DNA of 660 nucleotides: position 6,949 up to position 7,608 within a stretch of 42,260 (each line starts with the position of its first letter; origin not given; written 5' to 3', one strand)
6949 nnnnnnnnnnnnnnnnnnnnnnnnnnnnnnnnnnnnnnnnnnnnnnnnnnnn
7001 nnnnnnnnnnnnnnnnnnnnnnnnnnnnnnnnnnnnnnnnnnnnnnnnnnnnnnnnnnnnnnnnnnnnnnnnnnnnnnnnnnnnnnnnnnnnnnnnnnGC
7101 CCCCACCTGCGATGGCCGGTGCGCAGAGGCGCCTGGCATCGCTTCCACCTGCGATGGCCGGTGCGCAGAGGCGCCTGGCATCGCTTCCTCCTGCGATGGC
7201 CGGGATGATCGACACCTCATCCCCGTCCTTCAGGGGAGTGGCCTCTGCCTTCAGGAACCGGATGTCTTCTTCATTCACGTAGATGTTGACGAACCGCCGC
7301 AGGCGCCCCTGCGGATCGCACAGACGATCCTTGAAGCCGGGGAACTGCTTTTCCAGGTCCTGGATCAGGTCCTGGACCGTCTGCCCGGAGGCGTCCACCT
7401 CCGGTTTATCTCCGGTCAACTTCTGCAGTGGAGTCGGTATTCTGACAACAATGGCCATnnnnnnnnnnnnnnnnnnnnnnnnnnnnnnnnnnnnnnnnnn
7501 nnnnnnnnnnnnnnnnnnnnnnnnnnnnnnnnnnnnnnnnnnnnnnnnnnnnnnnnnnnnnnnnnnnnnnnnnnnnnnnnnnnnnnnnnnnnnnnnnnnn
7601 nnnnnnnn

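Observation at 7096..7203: Sulfur-carrier protein carries three tandem copies of its C-terminal AIAGG motif, created by a perfect 42-bp repeat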

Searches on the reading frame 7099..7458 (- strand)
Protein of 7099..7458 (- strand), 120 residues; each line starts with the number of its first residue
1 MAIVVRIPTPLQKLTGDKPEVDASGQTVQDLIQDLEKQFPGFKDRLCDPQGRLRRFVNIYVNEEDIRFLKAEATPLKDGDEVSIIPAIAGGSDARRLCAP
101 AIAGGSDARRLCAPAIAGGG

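Call 8: find_homologous_proteins(query=window:7099-7458:-, max_evalue=0.001)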
Query window:7099-7458:- (120 aa): 8000 proteins with E <= 0.001 among 8000 candidates; the best 120 are listed.
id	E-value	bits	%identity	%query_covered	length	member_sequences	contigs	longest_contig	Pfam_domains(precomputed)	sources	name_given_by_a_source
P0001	6.1e-65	234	87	99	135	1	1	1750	PF02597.27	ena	-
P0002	5.0e-57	209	88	89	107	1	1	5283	PF02597.27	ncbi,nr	ncbi:MAG: MoaD/ThiS family protein [Candidatus Omnitrophica bacterium]|nr:MoaD/ThiS family protein [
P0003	1.2e-53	198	87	88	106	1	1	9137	PF02597.27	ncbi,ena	-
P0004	3.2e-52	193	62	77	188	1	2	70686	PF02597.27,PF09138.18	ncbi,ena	-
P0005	2.7e-51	190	83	88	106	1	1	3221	PF02597.27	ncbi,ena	-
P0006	4.5e-51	190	82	89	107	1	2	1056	PF02597.27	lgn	-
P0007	2.1e-49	184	81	88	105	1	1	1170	PF02597.27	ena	-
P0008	3.3e-49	184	80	88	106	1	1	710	PF02597.27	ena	-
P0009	2.2e-48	181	82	88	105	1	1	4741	PF02597.27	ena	-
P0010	6.0e-48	180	-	-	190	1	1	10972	PF02597.27,PF09138.18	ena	-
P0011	1.7e-47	178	-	-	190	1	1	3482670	PF02597.27,PF06805.18,PF09138.18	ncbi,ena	-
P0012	2.2e-46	175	-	-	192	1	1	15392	PF02597.27,PF09138.18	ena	-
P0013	2.4e-46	175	90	76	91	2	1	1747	PF02597.27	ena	-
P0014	5.4e-46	173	85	77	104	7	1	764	PF02597.27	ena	-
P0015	1.0e-45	172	87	78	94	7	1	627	PF02597.27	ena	-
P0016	1.7e-45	172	87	77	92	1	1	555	PF02597.27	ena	-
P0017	2.2e-45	171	88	76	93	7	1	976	PF02597.27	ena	-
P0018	2.8e-45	171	85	78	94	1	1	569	PF02597.27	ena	-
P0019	2.9e-45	171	86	76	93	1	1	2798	PF02597.27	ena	-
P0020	3.9e-45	171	85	78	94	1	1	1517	PF02597.27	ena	-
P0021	4.4e-45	170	86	77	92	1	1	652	PF02597.27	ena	-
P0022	5.1e-45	170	86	76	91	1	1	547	PF02597.27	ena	-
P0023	5.2e-45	170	85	78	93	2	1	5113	PF02597.27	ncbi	-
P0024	5.4e-45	170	85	78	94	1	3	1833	PF02597.27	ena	-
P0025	5.7e-45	170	85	77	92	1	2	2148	PF02597.27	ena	-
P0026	6.0e-45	170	88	77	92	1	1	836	PF02597.27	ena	-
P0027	9.6e-45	169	86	76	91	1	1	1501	PF02597.27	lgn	-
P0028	9.6e-45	169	83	78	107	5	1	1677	PF02597.27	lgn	-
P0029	1.0e-44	169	84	78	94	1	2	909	PF02597.27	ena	-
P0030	1.2e-44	169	83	77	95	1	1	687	PF02597.27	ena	-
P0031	1.4e-44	169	86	76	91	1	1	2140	PF02597.27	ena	-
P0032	1.4e-44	169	76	81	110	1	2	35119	PF02597.27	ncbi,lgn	-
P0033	1.4e-44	169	84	78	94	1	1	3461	PF02597.27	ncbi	-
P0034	1.4e-44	169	84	77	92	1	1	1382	PF02597.27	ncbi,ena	-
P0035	1.6e-44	169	83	80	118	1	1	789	PF02597.27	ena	-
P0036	1.8e-44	168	83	78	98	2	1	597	PF02597.27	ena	-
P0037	1.8e-44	168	86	76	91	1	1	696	PF02597.27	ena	-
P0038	2.1e-44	168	82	78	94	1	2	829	PF02597.27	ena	-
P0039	2.5e-44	168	84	78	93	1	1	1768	PF02597.27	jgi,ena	-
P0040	4.4e-44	167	84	78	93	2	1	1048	PF02597.27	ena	-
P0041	4.9e-44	167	85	76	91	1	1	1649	PF02597.27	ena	-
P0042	5.0e-44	167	83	78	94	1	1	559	PF02597.27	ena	-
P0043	5.1e-44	167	86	76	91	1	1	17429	PF02597.27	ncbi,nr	ncbi:MAG: MoaD/ThiS family protein [Candidatus Omnitrophica bacterium]|nr:MoaD/ThiS family protein [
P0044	5.1e-44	167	84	77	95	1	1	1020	PF02597.27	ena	-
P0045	5.1e-44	167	82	78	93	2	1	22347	PF02597.27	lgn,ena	-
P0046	5.3e-44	167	82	78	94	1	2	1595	PF02597.27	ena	-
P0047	5.6e-44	167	85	76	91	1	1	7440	PF02597.27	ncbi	-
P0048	6.0e-44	167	85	76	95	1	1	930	PF02597.27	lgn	-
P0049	6.1e-44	167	85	77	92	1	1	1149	PF02597.27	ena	-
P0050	6.2e-44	167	80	79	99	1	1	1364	PF02597.27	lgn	-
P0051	7.3e-44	166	81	78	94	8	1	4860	PF02597.27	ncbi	-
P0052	8.6e-44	166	80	80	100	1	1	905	PF02597.27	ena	-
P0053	9.6e-44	166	86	77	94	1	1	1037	PF02597.27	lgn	-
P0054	1.0e-43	166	81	78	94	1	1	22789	PF02597.27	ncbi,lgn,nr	ncbi:MAG: MoaD/ThiS family protein [Candidatus Omnitrophota bacterium]|nr:MoaD/ThiS family protein [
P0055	1.0e-43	166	81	78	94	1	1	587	PF02597.27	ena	-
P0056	1.2e-43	166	82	76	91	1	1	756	PF02597.27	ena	-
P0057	1.5e-43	166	83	77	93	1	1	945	PF02597.27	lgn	-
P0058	1.6e-43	165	83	77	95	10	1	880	PF02597.27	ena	-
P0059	1.9e-43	165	81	78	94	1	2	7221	PF02597.27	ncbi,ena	-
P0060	2.2e-43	165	82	78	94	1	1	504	PF02597.27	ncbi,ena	-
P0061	2.4e-43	165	85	76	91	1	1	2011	PF02597.27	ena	-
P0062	2.4e-43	165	85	76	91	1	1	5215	PF02597.27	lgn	-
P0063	2.5e-43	165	79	80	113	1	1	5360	PF02597.27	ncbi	-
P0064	2.8e-43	165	83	77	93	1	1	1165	PF02597.27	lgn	-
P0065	3.7e-43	164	80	78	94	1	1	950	PF02597.27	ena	-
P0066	4.3e-43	164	80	76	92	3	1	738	PF02597.27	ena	-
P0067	4.4e-43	164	81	76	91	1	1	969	PF02597.27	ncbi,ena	-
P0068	4.8e-43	164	81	78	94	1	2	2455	PF02597.27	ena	-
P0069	4.8e-43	164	81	78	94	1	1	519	PF02597.27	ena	-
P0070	5.2e-43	164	80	78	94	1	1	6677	PF02597.27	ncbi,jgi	-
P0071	6.0e-43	164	84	77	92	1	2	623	PF02597.27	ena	-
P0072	6.4e-43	163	81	72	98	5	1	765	PF02597.27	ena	-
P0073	8.0e-43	163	82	76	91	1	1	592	PF02597.27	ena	-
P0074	8.1e-43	163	82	77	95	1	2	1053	PF02597.27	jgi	jgi:sulfur-carrier protein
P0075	8.2e-43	163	81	76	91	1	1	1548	PF02597.27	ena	-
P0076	8.3e-43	163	78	78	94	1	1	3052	PF02597.27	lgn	-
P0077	8.4e-43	163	84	76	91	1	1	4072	PF02597.27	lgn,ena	-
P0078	1.1e-42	163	82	76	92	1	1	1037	PF02597.27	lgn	-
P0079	1.2e-42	163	84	76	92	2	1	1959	PF02597.27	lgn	-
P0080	1.2e-42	163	82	76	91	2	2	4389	PF02597.27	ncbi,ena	-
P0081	1.2e-42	163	85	76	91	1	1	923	PF02597.27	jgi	-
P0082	1.3e-42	162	78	78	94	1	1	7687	PF02597.27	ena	-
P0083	1.3e-42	162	79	78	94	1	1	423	PF02597.27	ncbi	-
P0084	1.3e-42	162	80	78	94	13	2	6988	PF02597.27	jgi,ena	-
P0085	1.4e-42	162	79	78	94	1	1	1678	PF02597.27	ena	-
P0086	1.4e-42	162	82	77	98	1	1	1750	PF02597.27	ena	-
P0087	1.4e-42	162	79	76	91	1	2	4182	PF02597.27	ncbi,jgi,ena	-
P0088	1.5e-42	162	80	77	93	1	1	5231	PF02597.27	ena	-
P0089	1.6e-42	162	85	76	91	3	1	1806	PF02597.27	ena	-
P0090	1.6e-42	162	84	77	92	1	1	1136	PF02597.27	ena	-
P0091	1.6e-42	162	82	77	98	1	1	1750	PF02597.27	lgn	-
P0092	1.6e-42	162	84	76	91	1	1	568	PF02597.27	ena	-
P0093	1.7e-42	162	80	78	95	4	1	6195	PF02597.27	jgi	jgi:molybdopterin synthase sulfur carrier subunit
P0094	1.7e-42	162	80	76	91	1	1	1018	PF02597.27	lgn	-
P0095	2.2e-42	162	80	76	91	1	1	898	PF02597.27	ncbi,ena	-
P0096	2.6e-42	161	79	78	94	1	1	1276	PF02597.27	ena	-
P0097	3.2e-42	161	82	76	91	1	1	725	PF02597.27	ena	-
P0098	3.3e-42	161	80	76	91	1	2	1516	PF02597.27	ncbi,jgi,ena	-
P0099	3.3e-42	161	82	76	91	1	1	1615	PF02597.27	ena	-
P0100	3.6e-42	161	80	76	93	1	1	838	PF02597.27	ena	-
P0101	4.1e-42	161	80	76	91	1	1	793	PF02597.27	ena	-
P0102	4.1e-42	161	80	77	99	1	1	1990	PF02597.27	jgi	-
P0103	4.7e-42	161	82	76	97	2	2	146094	PF02597.27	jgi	-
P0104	5.2e-42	161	80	76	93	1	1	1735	PF02597.27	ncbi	-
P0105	6.3e-42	160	84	76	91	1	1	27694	PF02597.27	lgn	-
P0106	6.5e-42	160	84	77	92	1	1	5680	PF02597.27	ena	-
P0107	7.5e-42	160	76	82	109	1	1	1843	PF02597.27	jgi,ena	-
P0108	9.0e-42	160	84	76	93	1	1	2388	PF02597.27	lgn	-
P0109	1.1e-41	160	81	76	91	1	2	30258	PF02597.27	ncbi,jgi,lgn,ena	-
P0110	1.1e-41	159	79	76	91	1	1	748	PF02597.27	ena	-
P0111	1.1e-41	159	83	77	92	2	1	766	PF02597.27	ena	-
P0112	1.1e-41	159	78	78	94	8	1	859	PF02597.27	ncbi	-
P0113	1.2e-41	159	82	76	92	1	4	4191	PF02597.27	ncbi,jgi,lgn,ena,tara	tara:strand:- start:561 stop:839 length:279 start_codon:yes stop_codon:yes gene_type:complete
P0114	1.4e-41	159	77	78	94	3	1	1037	PF02597.27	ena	-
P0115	1.4e-41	159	84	77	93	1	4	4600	PF02597.27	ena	-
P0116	1.7e-41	159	82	77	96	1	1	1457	PF02597.27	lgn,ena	-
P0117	1.8e-41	159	82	77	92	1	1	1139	PF02597.27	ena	-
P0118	1.9e-41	159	82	77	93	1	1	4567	PF02597.27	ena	-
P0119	1.9e-41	159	82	77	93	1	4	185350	PF02597.27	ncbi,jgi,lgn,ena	-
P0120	2.0e-41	159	79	76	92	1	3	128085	PF02597.27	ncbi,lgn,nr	ncbi:MAG: MoaD/ThiS family protein [Candidatus Omnitrophica bacterium]|nr:MoaD/ThiS family protein [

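Call 12: search_protein_families(library=pfam, proteins=[window:7099-7458:-], max_evalue=0.01)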
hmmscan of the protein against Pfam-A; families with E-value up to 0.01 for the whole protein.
window:7099-7458:- (120 aa): 3 families
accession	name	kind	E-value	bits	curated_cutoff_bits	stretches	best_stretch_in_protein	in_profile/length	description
PF02597.26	ThiS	-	1.7e-20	73.8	22.5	1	5-91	1-76/76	ThiS family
PF06805.18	Lambda_tail_I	-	0.00033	21.4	23.8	1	20-91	20-83/83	Bacteriophage lambda tail assembly protein I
PF09138.17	Urm1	-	0.0094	16.8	21.8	0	23-91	28-96/96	Urm1 (Ubiquitin related modifier)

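Call 13: search_protein_families(library=ncbifam, proteins=[window:7099-7458:-], max_evalue=0.01)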
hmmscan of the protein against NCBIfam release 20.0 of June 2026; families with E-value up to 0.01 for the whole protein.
window:7099-7458:- (120 aa): 5 families
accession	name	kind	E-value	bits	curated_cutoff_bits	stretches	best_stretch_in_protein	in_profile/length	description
NF041918.1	SAMP1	equivalog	2.1e-14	53.8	60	1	11-91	9-91/91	ubiquitin-like small modifier protein 1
TIGR01687.1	moaD_arch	subfamily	2.9e-14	53.3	49.5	1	5-91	3-88/88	MoaD family protein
TIGR01682.1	moaD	equivalog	3.6e-05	24.5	66.15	1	18-91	19-80/80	molybdopterin converting factor subunit 1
NF053661.1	Urm1_like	equivalog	4.2e-05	23.7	70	1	8-91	5-79/79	Urm1-like protein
TIGR01683.1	thiS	equivalog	0.0026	18.1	37.45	0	53-91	26-64/64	sulfur carrier protein ThiS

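Call 19: find_encoding_contigs(protein=window:7099-7458:-, flank=10000, max_places=6)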
Protein window:7099-7458:- (120 aa): no gene with exactly this product is on record in the collection.

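Call 21: find_encoding_contigs(protein=P0001, flank=10000, max_places=4)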
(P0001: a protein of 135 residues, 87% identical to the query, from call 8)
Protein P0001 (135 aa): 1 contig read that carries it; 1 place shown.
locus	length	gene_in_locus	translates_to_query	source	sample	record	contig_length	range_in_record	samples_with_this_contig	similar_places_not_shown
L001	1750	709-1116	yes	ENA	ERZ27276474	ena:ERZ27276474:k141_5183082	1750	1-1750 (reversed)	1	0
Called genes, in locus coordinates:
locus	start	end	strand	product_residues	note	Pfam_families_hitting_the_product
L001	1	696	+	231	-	?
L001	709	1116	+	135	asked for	PF02597:ThiS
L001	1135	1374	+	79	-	PF09383:NIL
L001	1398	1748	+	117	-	?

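Call 22: find_encoding_contigs(protein=P0003, flank=10000, max_places=4)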
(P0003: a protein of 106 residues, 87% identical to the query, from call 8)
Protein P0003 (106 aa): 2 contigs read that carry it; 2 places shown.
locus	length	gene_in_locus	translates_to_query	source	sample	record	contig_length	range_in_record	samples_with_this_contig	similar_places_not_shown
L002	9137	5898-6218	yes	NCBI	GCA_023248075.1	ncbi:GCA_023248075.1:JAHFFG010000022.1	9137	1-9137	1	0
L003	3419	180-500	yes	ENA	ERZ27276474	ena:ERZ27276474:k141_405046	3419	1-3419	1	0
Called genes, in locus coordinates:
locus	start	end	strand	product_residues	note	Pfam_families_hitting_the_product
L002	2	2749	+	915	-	?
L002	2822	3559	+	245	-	PF12706:Lactamase_B_2, PF13483:Lactamase_B_3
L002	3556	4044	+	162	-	PF13584:BatD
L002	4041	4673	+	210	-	PF00691:OmpA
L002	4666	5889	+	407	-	PF00291:PALP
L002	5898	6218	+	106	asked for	PF02597:ThiS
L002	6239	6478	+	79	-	PF09383:NIL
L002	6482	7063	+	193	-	PF04542:Sigma70_r2, PF08281:Sigma70_r4_2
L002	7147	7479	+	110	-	-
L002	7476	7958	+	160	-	PF13801:Metal_resist, PF07813:LTXXQ (weak)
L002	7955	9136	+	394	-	?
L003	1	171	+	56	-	?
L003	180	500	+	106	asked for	PF02597:ThiS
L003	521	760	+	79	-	PF09383:NIL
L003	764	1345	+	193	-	PF04542:Sigma70_r2, PF08281:Sigma70_r4_2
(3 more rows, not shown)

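Call 27: find_encoding_contigs(protein=P0002, flank=10000, max_places=3)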
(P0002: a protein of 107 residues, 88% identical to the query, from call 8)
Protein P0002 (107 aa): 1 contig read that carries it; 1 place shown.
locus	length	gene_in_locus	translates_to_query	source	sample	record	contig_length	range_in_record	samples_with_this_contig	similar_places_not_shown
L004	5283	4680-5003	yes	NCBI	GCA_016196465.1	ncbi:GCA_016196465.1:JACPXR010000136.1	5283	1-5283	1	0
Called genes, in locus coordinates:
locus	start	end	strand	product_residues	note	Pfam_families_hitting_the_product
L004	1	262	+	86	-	?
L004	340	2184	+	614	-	PF22148:Fervidolysin_NPro-like, PF00082:Peptidase_S8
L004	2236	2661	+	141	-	PF13584:BatD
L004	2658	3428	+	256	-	PF00691:OmpA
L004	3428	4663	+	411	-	PF00291:PALP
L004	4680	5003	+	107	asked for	PF02597:ThiS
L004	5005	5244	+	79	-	PF09383:NIL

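Call 28: find_encoding_contigs(protein=P0005, flank=10000, max_places=3)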
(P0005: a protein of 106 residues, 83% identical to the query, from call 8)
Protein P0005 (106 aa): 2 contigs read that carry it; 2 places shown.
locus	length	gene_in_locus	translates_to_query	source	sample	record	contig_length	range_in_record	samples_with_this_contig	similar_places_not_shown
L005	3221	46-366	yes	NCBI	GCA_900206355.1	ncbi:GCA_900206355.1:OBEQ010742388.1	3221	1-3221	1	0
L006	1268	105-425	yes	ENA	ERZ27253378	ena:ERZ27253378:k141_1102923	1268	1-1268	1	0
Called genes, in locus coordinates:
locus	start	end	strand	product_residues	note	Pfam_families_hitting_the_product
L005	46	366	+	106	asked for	PF02597:ThiS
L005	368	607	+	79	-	PF09383:NIL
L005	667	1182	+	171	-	PF04542:Sigma70_r2, PF08281:Sigma70_r4_2, PF04545:Sigma70_r4 (weak)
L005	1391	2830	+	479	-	PF00361:Proton_antipo_M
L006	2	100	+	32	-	?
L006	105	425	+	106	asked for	PF02597:ThiS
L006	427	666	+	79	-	PF09383:NIL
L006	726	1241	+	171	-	PF04542:Sigma70_r2, PF08281:Sigma70_r4_2, PF04545:Sigma70_r4 (weak)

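Call 29: find_encoding_contigs(protein=P0009, flank=10000, max_places=3)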
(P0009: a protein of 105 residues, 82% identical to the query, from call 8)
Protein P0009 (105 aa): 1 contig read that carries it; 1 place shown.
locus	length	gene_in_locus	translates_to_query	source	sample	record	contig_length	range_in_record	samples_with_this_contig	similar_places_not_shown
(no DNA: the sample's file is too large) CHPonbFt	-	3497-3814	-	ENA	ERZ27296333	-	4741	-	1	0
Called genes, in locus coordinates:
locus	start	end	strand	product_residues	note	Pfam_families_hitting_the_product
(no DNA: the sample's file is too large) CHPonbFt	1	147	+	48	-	?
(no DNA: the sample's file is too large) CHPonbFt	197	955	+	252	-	PF13483:Lactamase_B_3, PF12706:Lactamase_B_2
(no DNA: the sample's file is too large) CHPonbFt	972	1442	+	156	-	PF13584:BatD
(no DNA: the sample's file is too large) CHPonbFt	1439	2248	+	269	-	PF00691:OmpA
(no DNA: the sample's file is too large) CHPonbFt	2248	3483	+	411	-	PF00291:PALP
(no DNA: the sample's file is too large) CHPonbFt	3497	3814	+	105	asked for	PF02597:ThiS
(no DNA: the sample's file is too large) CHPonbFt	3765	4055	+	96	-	PF09383:NIL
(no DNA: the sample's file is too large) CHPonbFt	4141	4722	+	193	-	PF04542:Sigma70_r2, PF08281:Sigma70_r4_2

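Call 30: find_encoding_contigs(protein=P0007, flank=10000, max_places=3)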
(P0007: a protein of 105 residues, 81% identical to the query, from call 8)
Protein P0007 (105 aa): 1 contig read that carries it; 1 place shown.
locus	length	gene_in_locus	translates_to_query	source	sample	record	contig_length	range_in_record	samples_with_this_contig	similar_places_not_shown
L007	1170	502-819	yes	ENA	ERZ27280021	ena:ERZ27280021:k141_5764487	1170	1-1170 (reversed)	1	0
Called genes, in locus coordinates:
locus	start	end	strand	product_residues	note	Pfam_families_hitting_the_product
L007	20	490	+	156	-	PF00291:PALP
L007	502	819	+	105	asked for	PF02597:ThiS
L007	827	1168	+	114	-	?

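Call 37: find_related_loci(query=window:7099-7458:-, collection=genome_contigs, flank=10000)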
Query window:7099-7458:- (120 aa) in genome_contigs; peptide patterns used: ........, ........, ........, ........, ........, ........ (x = any residue, [..] = any of these).
600 stretches matched a pattern (row limit reached: there are more); 490 encode a relative of the query (tblastn E <= 1e-3); the best 80 are kept; 80 distinct loci.
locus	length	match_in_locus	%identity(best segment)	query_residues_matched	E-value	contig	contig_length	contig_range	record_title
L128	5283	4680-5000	88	1-107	1e-61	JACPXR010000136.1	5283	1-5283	MAG: Candidatus Omnitrophota bacterium isolate NC_groundwater_842_Pr1_B-0.1um_62_9 Montesol18_Bp1_scaffold_1789546, whol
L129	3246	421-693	73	1-91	4e-43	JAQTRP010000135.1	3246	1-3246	MAG: Candidatus Omnitrophota bacterium isolate STB_166 NODE_116571_length_3246_cov_2.264828_Sandtown_B, whole genome sho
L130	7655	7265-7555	70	1-97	4e-41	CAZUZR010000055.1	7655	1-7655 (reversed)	MAG TPA_asm: uncultured Planctomycetia bacterium isolate binchicken_co266_232 genome assembly, contig: NODE_19924_length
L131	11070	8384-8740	59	1-118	4e-41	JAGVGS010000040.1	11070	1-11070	MAG: Candidatus Omnitrophota bacterium isolate DeMMO2_33 c_000000069385, whole genome shotgun sequence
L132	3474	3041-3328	67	1-96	1e-40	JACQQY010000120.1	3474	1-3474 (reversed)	MAG: Candidatus Omnitrophota bacterium isolate NC_groundwater_1345_Ag_S-0.2um_53_61 S_p2_S4_coassembly_k141_4145137, who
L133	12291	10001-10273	67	1-91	1e-39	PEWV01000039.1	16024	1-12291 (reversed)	MAG: Candidatus Omnitrophica bacterium CG07_land_8_20_14_0_80_42_15 CG07_land_8_20_14_0.80_scaffold_1800_c, whole genome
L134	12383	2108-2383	68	1-92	3e-39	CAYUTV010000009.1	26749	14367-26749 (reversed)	MAG TPA_asm: uncultured Planctomycetia bacterium isolate binchicken_co16_157 genome assembly, contig: NODE_3044_length_2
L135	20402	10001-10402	54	1-120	6e-39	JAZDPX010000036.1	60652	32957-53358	MAG: Candidatus Omnitrophota bacterium isolate MEGAHIT-group-0.9 k141_6983934, whole genome shotgun sequence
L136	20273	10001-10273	68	1-91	5e-39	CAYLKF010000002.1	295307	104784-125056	MAG TPA_asm: uncultured Pseudomonadota bacterium isolate binchicken_co105_414 genome assembly, contig: NODE_25_length_29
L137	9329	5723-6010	67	1-95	1e-38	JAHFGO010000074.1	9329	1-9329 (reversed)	MAG: Candidatus Omnitrophota bacterium isolate nzgw317 NODE_3264_length_9330_cov_2.908133, whole genome shotgun sequence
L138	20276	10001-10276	65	1-92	7e-39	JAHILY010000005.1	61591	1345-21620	MAG: Candidatus Omnitrophota bacterium isolate KR13_N2.mb.45 KR13_N2.mb.45_k141_23495, whole genome shotgun sequence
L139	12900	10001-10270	68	3-92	2e-38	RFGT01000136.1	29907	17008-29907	MAG: Nitrospirae bacterium isolate J031 k99_728103, whole genome shotgun sequence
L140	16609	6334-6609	66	1-92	8e-38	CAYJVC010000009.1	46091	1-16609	MAG TPA_asm: uncultured Planctomycetia bacterium isolate ERP125453_co1_451 genome assembly, contig: NODE_565_length_4609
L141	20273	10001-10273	66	1-91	9e-38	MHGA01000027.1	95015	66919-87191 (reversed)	MAG: Omnitrophica WOR_2 bacterium GWA2_63_20 gwa2_scaffold_419, whole genome shotgun sequence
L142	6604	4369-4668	64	1-101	7e-38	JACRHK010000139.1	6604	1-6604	MAG: Nitrospirae bacterium isolate NC_groundwater_1775_Pr3_B-0.1um_63_9 SR-2_scaffold_141_1958359, whole genome shotgun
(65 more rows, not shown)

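Call 44: find_encoding_contigs(protein=P0054, flank=10000, max_places=2)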
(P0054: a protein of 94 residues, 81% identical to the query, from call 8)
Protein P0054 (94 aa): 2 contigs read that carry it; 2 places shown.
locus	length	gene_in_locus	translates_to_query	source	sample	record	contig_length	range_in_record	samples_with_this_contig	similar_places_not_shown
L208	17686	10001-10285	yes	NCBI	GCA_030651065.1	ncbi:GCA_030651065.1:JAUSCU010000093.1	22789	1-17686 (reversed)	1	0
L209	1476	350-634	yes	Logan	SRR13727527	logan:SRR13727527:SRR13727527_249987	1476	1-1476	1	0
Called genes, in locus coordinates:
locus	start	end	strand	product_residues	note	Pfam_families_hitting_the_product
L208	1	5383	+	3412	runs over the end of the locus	PF00288:GHMP_kinases_N (weak), PF00132:Hexapep (faint)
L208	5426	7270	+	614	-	PF22148:Fervidolysin_NPro-like, PF00082:Peptidase_S8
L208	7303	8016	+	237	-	PF12706:Lactamase_B_2, PF13483:Lactamase_B_3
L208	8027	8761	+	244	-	PF00691:OmpA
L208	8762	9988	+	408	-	PF00291:PALP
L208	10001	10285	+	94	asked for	PF02597:ThiS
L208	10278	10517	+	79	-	PF09383:NIL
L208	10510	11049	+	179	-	PF07638:Sigma70_ECF (weak), PF04542:Sigma70_r2, PF08281:Sigma70_r4_2, PF04545:Sigma70_r4 (weak)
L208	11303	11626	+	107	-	-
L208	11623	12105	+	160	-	PF13801:Metal_resist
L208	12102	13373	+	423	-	PF02321:OEP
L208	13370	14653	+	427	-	PF19335:HMBD, PF25919:BSH_CusB, PF25973:BSH_CzcB, PF25869:3HB_CusB (faint), PF25944:Beta-barrel_RND (weak), PF25954:Beta-barrel_RND_2, PF25975:CzcB_C, PF25989:YknX_C (faint)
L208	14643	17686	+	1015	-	PF00873:ACR_tran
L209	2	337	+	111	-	?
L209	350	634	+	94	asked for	PF02597:ThiS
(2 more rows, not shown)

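Call 45: find_encoding_contigs(protein=P0013, flank=10000, max_places=2)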
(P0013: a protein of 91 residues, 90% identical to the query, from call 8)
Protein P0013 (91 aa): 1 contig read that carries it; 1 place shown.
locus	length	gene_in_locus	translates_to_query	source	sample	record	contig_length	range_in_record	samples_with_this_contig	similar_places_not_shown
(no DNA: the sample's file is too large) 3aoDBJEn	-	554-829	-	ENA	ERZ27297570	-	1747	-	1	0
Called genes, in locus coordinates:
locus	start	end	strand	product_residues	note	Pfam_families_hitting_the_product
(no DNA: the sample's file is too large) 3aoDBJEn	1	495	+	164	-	?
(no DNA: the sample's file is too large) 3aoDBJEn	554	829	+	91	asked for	PF02597:ThiS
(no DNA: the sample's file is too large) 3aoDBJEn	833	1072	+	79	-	PF09383:NIL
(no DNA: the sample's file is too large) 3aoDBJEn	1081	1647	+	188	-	PF04542:Sigma70_r2, PF08281:Sigma70_r4_2, PF04545:Sigma70_r4 (weak)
